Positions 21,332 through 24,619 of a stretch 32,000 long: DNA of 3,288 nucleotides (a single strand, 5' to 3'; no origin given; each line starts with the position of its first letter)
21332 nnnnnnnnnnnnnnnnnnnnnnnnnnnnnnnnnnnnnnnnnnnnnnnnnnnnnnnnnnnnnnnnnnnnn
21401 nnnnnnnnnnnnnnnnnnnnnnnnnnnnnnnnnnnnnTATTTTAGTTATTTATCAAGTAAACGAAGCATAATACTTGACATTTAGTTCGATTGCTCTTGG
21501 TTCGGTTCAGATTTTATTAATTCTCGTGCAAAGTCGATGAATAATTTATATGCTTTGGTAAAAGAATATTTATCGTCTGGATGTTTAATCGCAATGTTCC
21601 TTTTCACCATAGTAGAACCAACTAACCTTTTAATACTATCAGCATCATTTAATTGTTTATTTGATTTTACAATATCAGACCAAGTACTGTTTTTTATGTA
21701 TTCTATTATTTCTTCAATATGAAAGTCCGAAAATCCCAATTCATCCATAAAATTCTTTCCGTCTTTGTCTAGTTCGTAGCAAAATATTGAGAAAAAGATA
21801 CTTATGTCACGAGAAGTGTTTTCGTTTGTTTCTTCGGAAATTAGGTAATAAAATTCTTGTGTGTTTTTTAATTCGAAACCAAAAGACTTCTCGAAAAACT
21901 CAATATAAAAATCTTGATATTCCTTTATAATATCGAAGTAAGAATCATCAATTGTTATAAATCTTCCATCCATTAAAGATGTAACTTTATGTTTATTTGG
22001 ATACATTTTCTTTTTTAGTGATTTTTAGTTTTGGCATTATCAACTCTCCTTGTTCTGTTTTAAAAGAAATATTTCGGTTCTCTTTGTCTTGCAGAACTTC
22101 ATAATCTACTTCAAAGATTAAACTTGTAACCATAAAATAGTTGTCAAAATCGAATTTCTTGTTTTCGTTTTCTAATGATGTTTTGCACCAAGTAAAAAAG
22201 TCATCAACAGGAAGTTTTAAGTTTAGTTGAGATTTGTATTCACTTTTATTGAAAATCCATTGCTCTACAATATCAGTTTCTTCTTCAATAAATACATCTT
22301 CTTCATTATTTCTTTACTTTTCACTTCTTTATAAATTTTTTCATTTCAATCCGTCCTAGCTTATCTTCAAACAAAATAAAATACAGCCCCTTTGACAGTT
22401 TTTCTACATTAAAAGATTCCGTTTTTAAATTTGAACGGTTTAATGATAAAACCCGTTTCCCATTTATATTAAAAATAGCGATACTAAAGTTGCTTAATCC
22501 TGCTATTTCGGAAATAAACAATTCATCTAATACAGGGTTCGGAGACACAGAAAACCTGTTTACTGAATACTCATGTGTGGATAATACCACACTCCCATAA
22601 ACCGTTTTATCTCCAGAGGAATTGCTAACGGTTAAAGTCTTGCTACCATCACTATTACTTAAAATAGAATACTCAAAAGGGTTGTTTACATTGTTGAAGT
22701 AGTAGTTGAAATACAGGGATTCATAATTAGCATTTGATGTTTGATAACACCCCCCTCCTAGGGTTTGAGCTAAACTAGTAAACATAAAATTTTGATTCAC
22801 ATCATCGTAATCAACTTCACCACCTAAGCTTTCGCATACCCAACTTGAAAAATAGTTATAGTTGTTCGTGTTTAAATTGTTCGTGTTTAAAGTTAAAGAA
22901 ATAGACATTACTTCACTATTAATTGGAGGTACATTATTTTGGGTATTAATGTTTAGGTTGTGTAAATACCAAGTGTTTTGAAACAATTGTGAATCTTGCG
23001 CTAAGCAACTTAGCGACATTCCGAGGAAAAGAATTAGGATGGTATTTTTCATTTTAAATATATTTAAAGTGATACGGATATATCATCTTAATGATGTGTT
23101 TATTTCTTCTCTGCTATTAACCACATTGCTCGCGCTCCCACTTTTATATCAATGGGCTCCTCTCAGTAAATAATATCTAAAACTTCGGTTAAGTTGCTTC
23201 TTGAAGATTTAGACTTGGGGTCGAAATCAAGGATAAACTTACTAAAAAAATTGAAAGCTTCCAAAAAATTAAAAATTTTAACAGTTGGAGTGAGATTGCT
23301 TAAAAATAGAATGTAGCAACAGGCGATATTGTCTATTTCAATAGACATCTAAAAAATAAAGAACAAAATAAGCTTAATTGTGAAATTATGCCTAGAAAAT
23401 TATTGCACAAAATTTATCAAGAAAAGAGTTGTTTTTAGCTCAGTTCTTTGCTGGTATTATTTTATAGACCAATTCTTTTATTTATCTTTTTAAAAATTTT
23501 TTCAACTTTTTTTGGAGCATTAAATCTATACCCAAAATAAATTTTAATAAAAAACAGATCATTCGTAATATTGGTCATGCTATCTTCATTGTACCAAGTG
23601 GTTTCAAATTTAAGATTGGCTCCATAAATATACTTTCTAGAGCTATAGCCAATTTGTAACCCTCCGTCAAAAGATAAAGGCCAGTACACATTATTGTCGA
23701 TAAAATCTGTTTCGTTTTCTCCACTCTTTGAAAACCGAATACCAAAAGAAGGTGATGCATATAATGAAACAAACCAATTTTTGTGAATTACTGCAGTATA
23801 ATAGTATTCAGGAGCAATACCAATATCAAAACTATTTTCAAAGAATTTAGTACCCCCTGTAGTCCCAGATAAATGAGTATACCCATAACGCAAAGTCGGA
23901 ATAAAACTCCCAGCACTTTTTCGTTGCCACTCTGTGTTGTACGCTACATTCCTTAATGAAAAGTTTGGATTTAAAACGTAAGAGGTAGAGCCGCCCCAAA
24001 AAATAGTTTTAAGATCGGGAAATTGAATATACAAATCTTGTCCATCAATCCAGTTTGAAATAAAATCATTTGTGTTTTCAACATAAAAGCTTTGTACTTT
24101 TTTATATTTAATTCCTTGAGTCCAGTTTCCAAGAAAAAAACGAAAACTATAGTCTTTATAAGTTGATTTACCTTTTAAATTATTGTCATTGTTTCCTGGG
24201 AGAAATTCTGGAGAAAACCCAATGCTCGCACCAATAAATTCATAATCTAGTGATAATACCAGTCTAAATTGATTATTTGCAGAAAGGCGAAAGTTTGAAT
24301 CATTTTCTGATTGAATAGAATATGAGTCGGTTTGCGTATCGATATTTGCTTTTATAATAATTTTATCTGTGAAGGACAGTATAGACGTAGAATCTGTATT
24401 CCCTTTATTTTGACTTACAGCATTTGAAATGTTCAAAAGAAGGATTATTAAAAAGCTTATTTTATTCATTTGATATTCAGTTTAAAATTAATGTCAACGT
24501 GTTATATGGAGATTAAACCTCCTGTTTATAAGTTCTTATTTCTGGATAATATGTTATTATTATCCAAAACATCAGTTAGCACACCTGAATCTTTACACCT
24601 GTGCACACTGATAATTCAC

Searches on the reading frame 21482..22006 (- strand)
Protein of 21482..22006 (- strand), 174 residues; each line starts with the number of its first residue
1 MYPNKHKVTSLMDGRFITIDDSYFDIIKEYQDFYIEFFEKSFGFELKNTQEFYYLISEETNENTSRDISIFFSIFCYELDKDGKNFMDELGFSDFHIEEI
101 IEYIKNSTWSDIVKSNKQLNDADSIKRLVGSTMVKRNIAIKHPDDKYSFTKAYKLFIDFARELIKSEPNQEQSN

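Call 4: search_protein_families(library=ncbifam, proteins=[window:21482-22006:-])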
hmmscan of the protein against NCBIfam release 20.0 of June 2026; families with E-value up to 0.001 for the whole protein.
window:21482-22006:- (174 aa): 0 families

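Call 8: search_protein_families(library=pfam, proteins=[window:21482-22006:-])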
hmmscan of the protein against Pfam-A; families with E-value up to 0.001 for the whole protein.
window:21482-22006:- (174 aa): 1 family
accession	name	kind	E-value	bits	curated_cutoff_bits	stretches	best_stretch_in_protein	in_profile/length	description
PF21980.2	MksE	-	1.4e-19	71.5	27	1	10-160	9-162/163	Condensin complex protein MksE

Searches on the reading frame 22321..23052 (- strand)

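Call 4: search_protein_families(library=ncbifam, proteins=[window:22321-23052:-])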
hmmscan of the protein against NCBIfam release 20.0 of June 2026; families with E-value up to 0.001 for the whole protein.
window:22321-23052:- (243 aa): 3 families
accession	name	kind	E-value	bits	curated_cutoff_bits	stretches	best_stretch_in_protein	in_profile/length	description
NF038113.1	T9SSA_dep_M36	equivalog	2.1e-11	42.7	885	1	134-231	765-858/869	T9SS-dependent M36 family metallopeptidase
TIGR04183.1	Por_Secre_tail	domain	6.5e-11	42.1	23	1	169-243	1-72/72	T9SS type A sorting domain-containing protein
NF033708.1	T9SS_Cterm_ChiA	domain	9.1e-06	25.5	40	1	190-240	3-53/55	T9SS sorting signal type C domain-containing protein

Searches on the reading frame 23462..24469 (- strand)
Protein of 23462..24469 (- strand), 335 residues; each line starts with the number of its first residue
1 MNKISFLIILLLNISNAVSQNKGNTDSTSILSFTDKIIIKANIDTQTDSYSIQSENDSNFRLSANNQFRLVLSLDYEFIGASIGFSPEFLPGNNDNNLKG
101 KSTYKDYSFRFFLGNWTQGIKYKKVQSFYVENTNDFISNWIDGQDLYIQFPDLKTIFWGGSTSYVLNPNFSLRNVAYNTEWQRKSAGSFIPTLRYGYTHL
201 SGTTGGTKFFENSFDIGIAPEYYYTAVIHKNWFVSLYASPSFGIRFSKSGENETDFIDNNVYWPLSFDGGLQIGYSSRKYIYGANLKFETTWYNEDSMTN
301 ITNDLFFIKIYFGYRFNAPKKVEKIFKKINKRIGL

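Call 4: search_protein_families(library=ncbifam, proteins=[window:23462-24469:-])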
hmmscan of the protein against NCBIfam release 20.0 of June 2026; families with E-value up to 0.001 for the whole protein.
window:23462-24469:- (335 aa): 0 families

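Call 8: search_protein_families(library=pfam, proteins=[window:23462-24469:-])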
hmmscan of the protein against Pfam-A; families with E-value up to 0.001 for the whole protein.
window:23462-24469:- (335 aa): 1 family
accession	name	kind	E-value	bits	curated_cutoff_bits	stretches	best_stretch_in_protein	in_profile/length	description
PF14391.12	DUF4421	-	6.6e-38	131.3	32.1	1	25-316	2-302/302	Domain of unknown function (DUF4421)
